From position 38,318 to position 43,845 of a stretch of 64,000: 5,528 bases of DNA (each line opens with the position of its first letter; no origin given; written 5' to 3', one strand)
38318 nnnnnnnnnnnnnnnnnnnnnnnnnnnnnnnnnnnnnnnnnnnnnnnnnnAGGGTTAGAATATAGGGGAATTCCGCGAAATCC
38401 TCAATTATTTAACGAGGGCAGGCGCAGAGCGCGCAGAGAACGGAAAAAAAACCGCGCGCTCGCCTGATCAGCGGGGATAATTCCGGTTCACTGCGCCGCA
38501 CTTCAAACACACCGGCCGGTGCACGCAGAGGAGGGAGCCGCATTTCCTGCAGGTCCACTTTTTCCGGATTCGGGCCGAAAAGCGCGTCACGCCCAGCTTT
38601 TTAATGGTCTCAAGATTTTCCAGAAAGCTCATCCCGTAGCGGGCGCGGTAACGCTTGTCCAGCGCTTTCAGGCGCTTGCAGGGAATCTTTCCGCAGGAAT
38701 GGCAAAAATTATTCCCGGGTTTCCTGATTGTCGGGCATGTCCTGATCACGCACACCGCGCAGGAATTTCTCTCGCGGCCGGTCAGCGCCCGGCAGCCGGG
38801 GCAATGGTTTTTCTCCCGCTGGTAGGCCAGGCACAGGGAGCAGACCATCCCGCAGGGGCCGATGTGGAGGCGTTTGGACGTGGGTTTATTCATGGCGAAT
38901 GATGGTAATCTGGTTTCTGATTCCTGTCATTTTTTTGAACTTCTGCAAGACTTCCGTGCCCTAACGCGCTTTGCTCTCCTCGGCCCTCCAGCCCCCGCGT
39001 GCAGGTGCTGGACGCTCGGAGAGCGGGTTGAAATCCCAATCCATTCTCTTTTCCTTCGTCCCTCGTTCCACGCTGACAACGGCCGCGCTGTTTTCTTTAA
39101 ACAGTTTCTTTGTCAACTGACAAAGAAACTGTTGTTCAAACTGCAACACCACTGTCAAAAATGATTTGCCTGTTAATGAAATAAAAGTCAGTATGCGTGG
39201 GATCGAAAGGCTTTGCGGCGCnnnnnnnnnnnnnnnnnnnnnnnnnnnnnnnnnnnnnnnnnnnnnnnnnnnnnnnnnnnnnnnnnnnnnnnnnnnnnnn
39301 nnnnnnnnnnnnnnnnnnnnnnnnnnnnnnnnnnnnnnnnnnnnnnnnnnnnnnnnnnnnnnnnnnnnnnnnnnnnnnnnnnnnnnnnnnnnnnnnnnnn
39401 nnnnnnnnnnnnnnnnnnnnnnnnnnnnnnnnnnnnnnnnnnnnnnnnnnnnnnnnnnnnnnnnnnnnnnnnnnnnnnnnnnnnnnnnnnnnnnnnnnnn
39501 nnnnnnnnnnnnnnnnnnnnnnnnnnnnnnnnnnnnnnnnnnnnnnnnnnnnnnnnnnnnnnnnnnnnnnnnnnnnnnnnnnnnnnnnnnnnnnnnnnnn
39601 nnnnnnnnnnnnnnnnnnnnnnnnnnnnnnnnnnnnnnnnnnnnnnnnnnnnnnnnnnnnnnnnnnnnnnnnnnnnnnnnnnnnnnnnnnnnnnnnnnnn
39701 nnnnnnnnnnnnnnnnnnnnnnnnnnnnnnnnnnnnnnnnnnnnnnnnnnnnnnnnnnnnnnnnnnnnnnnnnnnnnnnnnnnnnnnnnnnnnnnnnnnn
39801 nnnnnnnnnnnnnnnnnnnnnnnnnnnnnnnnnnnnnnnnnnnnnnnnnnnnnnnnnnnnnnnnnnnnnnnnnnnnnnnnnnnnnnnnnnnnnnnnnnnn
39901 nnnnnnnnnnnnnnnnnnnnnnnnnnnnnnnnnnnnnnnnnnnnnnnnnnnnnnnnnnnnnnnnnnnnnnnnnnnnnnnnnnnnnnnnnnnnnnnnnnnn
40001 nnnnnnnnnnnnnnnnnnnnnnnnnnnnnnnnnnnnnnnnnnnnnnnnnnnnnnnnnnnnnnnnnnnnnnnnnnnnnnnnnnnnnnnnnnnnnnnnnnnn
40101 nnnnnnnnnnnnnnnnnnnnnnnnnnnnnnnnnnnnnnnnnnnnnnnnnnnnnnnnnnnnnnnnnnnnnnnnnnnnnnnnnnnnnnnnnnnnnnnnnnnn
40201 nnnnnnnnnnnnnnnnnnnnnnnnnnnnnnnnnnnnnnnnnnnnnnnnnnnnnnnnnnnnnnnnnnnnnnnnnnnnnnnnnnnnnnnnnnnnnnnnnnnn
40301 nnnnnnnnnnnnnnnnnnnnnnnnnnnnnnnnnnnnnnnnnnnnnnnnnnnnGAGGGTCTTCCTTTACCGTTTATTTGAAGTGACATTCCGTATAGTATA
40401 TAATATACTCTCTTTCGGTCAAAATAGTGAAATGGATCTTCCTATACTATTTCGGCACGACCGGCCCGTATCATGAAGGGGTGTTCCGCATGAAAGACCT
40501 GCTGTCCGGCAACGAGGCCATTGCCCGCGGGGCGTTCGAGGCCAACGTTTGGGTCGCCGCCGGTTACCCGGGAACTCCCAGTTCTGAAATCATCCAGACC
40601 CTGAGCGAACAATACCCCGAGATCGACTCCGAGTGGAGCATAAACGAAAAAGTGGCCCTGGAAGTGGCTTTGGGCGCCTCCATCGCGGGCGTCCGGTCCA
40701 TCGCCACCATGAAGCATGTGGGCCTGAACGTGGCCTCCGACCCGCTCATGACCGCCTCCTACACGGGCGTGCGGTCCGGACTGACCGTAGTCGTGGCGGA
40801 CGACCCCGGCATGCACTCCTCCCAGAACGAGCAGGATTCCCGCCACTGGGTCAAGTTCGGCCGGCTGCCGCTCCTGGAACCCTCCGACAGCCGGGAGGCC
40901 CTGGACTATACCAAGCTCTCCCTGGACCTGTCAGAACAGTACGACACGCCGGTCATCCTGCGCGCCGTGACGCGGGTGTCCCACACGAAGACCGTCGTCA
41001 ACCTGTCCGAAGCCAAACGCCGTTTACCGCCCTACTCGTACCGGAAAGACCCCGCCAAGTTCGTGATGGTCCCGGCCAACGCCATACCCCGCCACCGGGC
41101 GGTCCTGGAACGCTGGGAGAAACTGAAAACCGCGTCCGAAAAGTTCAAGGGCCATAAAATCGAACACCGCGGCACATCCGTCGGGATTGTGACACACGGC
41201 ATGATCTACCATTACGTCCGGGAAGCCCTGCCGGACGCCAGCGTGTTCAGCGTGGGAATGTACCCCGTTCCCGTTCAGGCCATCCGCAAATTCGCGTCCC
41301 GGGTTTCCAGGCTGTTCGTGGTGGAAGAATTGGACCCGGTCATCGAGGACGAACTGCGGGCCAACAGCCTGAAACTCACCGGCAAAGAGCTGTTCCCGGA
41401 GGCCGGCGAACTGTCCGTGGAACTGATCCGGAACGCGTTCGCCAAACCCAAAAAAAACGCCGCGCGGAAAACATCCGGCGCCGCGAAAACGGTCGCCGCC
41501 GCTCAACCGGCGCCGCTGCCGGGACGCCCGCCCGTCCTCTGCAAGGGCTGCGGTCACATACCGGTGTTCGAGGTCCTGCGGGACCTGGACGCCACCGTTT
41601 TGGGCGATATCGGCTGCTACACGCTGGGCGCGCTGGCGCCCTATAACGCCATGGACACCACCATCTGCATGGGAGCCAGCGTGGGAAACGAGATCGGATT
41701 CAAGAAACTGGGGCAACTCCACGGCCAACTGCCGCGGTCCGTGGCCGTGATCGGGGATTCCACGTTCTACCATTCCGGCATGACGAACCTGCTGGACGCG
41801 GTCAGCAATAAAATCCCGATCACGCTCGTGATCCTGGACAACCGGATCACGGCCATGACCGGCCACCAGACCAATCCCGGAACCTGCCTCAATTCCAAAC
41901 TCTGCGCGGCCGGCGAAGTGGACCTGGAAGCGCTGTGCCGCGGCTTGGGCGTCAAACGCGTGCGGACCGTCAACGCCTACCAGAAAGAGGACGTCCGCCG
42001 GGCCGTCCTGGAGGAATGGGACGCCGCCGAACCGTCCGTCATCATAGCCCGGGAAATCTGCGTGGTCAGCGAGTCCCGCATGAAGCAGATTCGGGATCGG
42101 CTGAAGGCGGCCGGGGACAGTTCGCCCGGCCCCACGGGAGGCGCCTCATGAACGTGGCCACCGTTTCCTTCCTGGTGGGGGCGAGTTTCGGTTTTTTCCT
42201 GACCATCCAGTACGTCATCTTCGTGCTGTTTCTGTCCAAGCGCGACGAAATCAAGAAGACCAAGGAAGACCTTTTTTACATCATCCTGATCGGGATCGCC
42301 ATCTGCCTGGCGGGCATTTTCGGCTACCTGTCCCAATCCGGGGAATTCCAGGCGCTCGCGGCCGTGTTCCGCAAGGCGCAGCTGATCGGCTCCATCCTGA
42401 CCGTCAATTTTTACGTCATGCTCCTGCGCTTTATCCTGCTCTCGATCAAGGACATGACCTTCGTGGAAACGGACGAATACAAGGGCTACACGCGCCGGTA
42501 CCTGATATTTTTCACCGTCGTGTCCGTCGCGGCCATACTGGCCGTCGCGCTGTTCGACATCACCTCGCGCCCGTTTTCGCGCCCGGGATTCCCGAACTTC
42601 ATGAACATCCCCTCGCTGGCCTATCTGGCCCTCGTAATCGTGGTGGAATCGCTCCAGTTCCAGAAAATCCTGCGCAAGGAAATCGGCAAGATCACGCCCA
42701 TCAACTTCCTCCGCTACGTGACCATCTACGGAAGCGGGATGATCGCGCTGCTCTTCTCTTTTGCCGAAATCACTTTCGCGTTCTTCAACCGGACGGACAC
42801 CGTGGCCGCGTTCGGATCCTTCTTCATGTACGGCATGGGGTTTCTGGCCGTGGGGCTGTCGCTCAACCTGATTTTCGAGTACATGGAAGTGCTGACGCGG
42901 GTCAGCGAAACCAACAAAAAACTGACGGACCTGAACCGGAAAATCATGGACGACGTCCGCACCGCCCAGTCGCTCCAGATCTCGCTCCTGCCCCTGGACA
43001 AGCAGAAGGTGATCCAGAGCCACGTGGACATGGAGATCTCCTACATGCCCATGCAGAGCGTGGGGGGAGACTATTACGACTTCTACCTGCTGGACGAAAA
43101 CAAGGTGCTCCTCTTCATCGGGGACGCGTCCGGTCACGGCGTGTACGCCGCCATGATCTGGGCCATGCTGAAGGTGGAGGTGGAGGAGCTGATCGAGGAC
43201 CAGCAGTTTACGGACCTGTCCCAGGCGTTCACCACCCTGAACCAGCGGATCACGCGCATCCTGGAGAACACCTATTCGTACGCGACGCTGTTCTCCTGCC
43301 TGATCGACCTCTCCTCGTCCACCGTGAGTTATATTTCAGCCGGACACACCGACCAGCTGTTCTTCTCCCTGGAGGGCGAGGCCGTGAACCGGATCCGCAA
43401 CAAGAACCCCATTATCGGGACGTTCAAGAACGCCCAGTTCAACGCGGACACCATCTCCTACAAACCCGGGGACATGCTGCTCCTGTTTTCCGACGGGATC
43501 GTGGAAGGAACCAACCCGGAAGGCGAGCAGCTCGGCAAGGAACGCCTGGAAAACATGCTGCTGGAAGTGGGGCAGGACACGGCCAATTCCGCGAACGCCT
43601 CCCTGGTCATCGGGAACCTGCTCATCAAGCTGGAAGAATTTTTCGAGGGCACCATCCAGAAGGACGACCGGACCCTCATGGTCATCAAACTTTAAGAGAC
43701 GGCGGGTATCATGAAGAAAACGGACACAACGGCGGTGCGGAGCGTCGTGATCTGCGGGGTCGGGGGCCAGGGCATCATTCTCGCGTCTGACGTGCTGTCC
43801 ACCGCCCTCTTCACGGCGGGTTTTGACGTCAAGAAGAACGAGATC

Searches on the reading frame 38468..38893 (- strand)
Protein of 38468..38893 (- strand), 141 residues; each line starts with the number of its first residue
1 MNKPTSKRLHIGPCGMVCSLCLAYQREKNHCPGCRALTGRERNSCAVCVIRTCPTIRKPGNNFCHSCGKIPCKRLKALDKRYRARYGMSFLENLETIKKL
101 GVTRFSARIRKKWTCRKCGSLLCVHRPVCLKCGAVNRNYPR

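Call 66: search_protein_families(library=pfam, proteins=[window:38468-38893:-], max_evalue=0.0001)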
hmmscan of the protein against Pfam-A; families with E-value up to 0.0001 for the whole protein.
window:38468-38893:- (141 aa): 1 family
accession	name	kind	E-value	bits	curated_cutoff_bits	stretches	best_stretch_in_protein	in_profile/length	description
PF12675.12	DUF3795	-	3.6e-06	27.8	22.6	1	11-76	2-82/83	Protein of unknown function (DUF3795)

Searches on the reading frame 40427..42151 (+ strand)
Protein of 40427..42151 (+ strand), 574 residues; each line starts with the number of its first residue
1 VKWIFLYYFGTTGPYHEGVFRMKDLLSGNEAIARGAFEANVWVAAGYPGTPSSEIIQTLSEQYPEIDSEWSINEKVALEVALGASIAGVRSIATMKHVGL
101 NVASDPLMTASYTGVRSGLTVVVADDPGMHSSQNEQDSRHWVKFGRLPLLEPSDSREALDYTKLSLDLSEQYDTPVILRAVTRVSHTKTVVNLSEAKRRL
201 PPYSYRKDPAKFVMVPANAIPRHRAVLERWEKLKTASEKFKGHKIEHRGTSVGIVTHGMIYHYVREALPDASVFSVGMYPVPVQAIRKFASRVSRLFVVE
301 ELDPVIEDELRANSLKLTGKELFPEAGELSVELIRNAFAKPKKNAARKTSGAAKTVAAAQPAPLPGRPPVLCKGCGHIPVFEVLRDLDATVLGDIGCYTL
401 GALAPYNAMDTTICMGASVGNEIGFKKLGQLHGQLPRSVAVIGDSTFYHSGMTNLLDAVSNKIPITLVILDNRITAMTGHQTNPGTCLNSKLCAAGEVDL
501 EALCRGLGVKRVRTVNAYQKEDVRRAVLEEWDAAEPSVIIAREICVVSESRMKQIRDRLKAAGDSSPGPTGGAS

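Call 48: search_protein_families(library=pfam, proteins=[window:40427-42151:+], max_evalue=0.00001)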
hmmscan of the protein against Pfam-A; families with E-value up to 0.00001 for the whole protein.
window:40427-42151:+ (574 aa): 2 families
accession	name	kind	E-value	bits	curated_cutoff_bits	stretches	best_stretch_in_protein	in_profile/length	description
PF02775.26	TPP_enzyme_C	-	1.9e-20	73.6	21.9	1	394-540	1-150/151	Thiamine pyrophosphate enzyme, C-terminal TPP binding domain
PF01855.24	POR_N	-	5.5e-12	46.4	27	1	35-210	2-183/231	Pyruvate flavodoxin/ferredoxin oxidoreductase, thiamine diP-bdg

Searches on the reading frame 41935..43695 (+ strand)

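Call 48: search_protein_families(library=pfam, proteins=[window:41935-43695:+], max_evalue=0.00001)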
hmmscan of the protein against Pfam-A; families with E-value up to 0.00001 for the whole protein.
window:41935-43695:+ (586 aa): 1 family
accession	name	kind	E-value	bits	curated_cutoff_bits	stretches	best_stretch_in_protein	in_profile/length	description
PF07228.17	SpoIIE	-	1.2e-37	130.2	25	1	388-585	2-190/192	Stage II sporulation protein E (SpoIIE)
